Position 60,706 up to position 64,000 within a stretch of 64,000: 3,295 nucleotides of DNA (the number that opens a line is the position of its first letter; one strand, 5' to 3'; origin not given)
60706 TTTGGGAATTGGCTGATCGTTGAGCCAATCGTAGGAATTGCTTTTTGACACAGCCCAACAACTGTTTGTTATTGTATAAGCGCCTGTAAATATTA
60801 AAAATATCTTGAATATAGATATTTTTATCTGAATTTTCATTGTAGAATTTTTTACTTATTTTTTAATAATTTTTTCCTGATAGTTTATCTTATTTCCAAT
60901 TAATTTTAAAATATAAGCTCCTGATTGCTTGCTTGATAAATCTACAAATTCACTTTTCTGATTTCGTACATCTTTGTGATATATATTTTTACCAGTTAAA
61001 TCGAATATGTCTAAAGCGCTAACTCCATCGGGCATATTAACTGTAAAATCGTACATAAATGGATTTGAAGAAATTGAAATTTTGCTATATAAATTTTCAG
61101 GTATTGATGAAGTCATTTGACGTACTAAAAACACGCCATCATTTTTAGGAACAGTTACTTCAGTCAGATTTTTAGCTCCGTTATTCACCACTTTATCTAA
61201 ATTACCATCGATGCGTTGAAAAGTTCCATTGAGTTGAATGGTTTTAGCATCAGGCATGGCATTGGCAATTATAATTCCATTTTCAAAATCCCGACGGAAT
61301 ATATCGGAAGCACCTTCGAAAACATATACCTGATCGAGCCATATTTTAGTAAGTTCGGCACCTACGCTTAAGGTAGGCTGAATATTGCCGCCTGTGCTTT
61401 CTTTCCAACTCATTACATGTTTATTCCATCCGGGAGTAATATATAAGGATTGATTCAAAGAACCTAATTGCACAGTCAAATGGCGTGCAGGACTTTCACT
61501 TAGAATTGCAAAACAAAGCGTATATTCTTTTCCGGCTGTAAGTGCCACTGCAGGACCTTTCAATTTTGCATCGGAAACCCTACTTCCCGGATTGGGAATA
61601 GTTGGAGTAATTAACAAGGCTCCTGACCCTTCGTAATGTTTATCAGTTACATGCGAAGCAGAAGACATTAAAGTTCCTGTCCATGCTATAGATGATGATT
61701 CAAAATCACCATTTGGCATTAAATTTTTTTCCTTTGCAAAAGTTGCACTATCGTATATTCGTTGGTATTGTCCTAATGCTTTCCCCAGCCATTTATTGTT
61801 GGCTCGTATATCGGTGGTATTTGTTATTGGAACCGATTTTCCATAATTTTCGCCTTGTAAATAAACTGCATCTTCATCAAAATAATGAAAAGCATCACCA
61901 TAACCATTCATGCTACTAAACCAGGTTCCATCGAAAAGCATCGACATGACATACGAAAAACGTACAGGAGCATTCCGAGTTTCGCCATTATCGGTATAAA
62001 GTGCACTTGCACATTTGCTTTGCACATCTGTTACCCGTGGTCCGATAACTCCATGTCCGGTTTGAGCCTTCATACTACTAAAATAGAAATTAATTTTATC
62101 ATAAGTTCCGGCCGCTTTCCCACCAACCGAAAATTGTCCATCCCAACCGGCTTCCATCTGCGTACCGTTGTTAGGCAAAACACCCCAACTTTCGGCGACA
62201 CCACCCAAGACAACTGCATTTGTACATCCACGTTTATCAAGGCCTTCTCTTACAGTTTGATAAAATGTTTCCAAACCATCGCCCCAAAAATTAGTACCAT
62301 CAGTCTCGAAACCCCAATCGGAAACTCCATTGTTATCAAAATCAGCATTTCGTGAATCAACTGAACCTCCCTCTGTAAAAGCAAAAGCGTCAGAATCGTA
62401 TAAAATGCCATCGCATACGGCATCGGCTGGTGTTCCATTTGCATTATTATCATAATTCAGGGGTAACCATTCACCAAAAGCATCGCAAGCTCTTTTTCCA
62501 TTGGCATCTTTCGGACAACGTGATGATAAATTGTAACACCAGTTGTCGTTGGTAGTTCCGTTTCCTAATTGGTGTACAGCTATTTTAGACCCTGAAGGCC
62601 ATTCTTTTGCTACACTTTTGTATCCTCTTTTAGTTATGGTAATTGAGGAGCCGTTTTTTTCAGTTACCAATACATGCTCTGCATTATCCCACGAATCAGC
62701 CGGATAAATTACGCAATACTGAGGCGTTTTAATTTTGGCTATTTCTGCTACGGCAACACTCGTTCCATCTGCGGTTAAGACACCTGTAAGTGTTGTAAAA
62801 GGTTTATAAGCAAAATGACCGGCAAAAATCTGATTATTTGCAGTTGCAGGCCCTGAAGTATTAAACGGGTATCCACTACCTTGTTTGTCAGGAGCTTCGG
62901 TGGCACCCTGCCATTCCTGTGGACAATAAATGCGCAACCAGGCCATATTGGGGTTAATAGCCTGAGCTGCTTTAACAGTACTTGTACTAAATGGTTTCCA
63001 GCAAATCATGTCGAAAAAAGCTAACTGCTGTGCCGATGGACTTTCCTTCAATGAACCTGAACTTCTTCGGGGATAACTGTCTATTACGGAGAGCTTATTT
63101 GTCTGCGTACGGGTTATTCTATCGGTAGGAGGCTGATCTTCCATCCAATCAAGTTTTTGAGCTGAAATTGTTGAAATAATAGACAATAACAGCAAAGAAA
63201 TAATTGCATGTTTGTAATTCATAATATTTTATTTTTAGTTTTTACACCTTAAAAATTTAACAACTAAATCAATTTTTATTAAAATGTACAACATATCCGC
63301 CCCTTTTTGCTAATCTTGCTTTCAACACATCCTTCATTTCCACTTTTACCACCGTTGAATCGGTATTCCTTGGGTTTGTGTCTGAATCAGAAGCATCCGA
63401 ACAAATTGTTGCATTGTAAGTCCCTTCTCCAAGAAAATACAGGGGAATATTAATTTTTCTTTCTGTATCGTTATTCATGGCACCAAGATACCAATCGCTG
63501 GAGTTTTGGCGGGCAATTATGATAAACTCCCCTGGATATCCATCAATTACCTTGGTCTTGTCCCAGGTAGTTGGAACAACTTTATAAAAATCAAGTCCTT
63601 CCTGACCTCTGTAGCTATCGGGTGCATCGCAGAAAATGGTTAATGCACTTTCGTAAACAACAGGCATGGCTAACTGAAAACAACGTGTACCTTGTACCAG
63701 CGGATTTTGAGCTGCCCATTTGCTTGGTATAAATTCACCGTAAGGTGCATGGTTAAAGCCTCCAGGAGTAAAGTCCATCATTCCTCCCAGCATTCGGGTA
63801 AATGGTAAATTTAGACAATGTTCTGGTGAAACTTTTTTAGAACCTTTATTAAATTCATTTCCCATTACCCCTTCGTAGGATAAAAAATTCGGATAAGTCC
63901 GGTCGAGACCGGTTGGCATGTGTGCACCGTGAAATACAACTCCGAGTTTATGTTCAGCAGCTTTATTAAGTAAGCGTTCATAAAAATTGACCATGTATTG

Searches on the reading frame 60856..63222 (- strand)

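Call 83: search_protein_families(library=pfam, proteins=[window:60856-63222:-], max_evalue=0.01)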
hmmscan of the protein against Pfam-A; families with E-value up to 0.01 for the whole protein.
window:60856-63222:- (788 aa): 1 family
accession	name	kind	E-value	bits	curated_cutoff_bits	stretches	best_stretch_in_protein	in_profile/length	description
PF18962.6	Por_Secre_tail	-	2.1e-06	28.3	27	1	720-786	4-74/75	Secretion system C-terminal sorting domain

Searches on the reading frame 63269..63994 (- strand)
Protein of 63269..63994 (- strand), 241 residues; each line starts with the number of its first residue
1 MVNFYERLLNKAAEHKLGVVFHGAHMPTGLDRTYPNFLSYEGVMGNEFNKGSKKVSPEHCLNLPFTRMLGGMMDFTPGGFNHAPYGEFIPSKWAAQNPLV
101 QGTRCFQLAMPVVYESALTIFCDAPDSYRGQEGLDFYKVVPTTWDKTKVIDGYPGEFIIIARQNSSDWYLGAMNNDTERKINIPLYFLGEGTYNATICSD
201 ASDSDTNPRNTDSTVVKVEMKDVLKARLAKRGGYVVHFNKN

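Call 83: search_protein_families(library=pfam, proteins=[window:63269-63994:-], max_evalue=0.01)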
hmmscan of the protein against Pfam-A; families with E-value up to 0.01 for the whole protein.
window:63269-63994:- (241 aa): 2 families
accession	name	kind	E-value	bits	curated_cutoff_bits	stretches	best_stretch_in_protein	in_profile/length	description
PF10566.15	Glyco_hydro_97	-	9.7e-47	160.1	32.5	1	1-141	137-275/275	Glycoside hydrolase 97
PF14509.12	GH97_C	-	2.1e-29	102.1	25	1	143-238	1-96/97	Glycosyl-hydrolase 97 C-terminal, oligomerisation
